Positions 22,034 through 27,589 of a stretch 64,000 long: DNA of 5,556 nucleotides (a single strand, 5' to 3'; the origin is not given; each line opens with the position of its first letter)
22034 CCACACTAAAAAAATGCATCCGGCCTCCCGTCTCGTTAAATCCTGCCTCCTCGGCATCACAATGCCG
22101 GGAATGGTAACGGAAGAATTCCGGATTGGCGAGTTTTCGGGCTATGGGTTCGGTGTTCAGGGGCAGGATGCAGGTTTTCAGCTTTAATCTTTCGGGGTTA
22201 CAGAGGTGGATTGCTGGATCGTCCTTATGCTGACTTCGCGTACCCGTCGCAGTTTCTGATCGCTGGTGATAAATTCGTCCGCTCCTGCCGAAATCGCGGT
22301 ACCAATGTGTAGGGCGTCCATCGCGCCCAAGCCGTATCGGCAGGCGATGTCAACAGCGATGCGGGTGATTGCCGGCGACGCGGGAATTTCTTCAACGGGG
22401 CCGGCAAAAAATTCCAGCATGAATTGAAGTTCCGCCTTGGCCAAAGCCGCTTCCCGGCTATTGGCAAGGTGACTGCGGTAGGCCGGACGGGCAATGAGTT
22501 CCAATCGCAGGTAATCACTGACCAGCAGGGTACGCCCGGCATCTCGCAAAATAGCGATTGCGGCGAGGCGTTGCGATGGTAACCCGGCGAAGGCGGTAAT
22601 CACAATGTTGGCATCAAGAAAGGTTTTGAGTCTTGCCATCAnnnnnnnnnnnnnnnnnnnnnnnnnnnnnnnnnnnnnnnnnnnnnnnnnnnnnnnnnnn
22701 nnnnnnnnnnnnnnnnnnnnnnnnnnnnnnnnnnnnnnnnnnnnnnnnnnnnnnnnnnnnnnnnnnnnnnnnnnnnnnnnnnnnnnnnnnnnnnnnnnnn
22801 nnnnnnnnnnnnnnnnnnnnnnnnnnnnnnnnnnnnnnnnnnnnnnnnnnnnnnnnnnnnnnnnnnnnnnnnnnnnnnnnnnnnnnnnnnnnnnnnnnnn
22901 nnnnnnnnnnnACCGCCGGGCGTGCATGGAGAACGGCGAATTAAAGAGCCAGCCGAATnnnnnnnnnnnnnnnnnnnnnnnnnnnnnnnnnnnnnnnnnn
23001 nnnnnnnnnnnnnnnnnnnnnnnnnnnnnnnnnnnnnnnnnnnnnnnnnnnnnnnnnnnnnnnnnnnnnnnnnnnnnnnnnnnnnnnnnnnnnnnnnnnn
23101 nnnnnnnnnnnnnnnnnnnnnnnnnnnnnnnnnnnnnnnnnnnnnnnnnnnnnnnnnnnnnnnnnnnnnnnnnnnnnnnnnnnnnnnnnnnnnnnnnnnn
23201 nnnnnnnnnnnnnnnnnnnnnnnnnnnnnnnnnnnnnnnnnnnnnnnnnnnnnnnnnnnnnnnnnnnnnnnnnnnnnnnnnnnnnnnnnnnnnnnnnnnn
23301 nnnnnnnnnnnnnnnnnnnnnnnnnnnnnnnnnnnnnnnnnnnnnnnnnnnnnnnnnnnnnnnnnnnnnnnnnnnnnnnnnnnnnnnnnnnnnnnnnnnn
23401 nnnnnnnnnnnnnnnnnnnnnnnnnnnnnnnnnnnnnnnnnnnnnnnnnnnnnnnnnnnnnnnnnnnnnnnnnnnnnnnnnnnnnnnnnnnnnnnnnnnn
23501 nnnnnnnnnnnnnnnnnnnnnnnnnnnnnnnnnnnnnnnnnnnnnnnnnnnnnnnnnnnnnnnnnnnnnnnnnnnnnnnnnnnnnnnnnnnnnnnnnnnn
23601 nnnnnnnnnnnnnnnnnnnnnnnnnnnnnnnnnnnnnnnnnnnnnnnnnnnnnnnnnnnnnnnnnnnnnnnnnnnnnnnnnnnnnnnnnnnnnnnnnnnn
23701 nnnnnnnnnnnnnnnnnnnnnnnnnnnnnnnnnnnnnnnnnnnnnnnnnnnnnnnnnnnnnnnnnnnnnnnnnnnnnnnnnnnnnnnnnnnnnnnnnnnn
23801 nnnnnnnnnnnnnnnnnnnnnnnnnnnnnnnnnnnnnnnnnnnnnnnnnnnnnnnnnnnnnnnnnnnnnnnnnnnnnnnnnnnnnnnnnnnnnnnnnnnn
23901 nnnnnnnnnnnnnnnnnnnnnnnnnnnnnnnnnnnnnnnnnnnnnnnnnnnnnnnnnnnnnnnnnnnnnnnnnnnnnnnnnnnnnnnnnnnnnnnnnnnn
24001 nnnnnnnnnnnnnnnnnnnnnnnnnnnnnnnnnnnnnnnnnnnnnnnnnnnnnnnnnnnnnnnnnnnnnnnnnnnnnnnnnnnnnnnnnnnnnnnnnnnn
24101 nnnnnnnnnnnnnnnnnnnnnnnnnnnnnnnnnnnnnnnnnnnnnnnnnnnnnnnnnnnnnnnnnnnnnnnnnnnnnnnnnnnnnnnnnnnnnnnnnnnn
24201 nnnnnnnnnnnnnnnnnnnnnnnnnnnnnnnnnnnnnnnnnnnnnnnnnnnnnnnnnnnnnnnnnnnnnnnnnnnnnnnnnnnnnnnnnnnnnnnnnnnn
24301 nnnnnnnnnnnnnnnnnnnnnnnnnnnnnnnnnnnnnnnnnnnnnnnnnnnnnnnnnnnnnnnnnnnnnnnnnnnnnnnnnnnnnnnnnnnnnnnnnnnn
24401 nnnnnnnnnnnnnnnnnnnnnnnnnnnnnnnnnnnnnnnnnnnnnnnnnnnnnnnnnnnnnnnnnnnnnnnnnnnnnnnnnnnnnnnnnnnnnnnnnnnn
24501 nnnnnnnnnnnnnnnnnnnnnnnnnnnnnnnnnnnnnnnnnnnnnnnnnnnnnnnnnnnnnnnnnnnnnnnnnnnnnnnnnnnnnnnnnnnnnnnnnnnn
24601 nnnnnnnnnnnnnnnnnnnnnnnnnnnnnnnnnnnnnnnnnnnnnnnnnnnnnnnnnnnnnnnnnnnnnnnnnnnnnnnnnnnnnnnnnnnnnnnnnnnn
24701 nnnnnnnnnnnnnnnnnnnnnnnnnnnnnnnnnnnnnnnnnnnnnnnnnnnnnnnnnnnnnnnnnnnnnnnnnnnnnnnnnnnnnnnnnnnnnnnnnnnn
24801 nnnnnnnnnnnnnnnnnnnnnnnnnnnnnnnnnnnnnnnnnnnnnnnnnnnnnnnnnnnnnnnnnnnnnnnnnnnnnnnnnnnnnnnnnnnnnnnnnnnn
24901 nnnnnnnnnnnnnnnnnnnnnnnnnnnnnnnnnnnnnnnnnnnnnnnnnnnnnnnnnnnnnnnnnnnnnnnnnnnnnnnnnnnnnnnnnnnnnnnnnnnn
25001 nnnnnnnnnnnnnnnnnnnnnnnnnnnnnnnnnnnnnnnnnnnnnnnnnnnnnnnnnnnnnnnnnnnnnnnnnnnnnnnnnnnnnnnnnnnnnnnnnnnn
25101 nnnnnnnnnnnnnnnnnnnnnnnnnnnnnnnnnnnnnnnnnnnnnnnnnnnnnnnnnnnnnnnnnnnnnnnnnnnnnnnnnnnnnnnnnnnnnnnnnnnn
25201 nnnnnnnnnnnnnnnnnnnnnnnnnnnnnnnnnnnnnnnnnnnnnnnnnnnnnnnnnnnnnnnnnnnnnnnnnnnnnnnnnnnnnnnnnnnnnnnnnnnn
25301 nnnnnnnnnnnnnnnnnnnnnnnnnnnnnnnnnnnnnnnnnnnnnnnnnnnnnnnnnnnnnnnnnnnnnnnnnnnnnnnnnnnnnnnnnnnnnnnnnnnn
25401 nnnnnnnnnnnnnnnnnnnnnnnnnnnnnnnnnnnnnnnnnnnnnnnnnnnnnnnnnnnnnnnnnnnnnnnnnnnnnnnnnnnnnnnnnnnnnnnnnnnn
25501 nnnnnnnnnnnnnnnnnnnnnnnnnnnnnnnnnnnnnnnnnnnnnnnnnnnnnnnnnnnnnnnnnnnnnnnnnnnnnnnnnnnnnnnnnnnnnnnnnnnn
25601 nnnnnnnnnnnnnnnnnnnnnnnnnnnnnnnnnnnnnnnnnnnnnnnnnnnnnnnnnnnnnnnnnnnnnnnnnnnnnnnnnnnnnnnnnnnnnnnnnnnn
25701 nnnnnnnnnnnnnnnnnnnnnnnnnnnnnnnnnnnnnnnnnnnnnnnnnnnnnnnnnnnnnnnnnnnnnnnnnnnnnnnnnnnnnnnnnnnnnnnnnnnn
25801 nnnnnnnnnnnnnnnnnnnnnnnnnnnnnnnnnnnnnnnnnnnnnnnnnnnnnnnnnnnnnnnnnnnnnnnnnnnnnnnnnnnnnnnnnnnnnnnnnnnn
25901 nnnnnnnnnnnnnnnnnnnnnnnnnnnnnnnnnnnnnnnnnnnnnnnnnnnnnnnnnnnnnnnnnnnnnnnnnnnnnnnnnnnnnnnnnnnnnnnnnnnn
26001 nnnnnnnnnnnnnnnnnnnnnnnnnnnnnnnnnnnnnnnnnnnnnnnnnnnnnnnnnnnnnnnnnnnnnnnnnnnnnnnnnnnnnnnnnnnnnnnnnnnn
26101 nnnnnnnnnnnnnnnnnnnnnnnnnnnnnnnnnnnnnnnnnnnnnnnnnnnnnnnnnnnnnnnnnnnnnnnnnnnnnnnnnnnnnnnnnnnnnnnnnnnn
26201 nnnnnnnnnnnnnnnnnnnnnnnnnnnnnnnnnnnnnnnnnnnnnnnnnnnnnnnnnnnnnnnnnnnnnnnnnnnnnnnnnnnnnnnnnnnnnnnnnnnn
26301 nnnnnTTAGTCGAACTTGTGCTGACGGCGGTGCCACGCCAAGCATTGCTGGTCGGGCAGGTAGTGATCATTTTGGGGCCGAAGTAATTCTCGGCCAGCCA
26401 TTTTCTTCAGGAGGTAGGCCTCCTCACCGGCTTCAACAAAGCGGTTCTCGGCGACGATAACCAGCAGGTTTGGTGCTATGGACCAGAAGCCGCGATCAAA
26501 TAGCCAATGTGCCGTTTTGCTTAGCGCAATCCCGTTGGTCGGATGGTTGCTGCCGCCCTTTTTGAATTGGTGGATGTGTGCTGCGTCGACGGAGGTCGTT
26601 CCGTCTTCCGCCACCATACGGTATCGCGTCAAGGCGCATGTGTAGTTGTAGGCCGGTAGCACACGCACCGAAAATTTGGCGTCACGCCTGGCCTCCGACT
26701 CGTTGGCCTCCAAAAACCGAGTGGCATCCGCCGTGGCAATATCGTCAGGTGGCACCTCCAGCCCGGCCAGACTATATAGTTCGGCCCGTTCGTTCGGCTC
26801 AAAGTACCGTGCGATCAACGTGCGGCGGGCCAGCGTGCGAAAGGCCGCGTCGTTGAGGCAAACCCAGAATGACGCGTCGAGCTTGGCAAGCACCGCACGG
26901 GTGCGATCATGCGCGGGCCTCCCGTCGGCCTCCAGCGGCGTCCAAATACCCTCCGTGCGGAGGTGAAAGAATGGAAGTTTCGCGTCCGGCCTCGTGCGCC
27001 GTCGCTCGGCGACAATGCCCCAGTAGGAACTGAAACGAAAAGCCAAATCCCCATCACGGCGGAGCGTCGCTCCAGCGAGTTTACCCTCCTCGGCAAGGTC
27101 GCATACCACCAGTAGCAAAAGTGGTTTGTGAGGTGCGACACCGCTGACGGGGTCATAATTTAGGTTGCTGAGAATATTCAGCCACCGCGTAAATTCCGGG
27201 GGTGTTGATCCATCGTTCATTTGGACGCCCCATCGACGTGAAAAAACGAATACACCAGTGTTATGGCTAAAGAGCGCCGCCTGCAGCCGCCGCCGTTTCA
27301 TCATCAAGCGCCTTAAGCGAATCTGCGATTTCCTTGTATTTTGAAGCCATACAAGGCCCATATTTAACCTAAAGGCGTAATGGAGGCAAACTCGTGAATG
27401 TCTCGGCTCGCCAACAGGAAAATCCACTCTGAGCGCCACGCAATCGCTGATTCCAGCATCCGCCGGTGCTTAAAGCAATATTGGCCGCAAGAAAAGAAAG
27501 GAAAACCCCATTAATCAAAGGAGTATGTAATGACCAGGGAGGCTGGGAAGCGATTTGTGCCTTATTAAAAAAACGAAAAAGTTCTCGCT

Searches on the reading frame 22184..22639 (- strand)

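Call 13: search_protein_families(library=pfam, proteins=[window:22184-22639:-], max_evalue=0.01)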
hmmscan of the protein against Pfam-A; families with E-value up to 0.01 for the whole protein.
window:22184-22639:- (151 aa): 2 families
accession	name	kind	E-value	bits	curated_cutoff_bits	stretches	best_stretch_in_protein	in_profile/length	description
PF01850.27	PIN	-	3e-13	50.9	23.6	1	7-135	2-119/120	PIN domain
PF13470.12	PIN_3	-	0.00011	23.4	27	1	6-129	2-115/115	PIN domain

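Call 32: search_protein_families(library=padloc, proteins=[window:22184-22639:-], max_evalue=0.001)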
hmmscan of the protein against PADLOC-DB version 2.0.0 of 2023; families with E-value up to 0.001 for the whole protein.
window:22184-22639:- (151 aa): 0 families

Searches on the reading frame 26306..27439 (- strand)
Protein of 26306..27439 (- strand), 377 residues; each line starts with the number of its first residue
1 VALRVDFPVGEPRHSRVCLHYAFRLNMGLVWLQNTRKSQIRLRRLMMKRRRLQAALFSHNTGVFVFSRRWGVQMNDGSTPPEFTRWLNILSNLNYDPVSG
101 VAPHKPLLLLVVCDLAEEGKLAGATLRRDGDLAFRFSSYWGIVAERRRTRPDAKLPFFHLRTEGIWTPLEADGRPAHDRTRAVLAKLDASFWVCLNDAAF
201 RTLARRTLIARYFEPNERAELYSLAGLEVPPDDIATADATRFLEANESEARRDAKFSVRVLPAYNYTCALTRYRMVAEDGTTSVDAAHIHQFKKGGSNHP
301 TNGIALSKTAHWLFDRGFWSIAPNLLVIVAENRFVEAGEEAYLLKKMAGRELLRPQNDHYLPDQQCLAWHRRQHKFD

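Call 9: search_protein_families(library=pfam, proteins=[window:26306-27439:-], max_evalue=0.01)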
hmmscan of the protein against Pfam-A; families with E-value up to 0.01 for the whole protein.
window:26306-27439:- (377 aa): 1 family
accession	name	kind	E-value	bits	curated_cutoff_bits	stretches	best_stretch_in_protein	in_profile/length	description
PF13391.12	HNH_2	-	7.9e-09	35.7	21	1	268-321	1-65/66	HNH endonuclease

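Call 32: search_protein_families(library=padloc, proteins=[window:26306-27439:-], max_evalue=0.001)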
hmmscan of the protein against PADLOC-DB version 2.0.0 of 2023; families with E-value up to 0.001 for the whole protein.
window:26306-27439:- (377 aa): 1 family
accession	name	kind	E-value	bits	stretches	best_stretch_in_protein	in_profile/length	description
PDLC04132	HNH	-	3.7e-10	37.4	1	254-373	155-270/286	-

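Call 44: search_protein_families(library=phrogs, proteins=[window:26306-27439:-], max_evalue=0.001)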
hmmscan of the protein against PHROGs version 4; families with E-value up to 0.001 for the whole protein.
window:26306-27439:- (377 aa): 6 families
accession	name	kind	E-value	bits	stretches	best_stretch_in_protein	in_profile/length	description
phrog_20585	-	unknown function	4.7e-10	39.9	1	211-328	181-292/337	-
phrog_15103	-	unknown function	1.8e-07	31.9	1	244-321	182-261/280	-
phrog_14240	-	unknown function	3.2e-07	30.9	1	256-371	199-314/315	-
phrog_23050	-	unknown function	1.4e-05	25.5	1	253-327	276-344/383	-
phrog_21425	-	unknown function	0.00023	21.6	1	250-329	201-275/319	-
phrog_31713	-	unknown function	0.00036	20.8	1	254-333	197-269/292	-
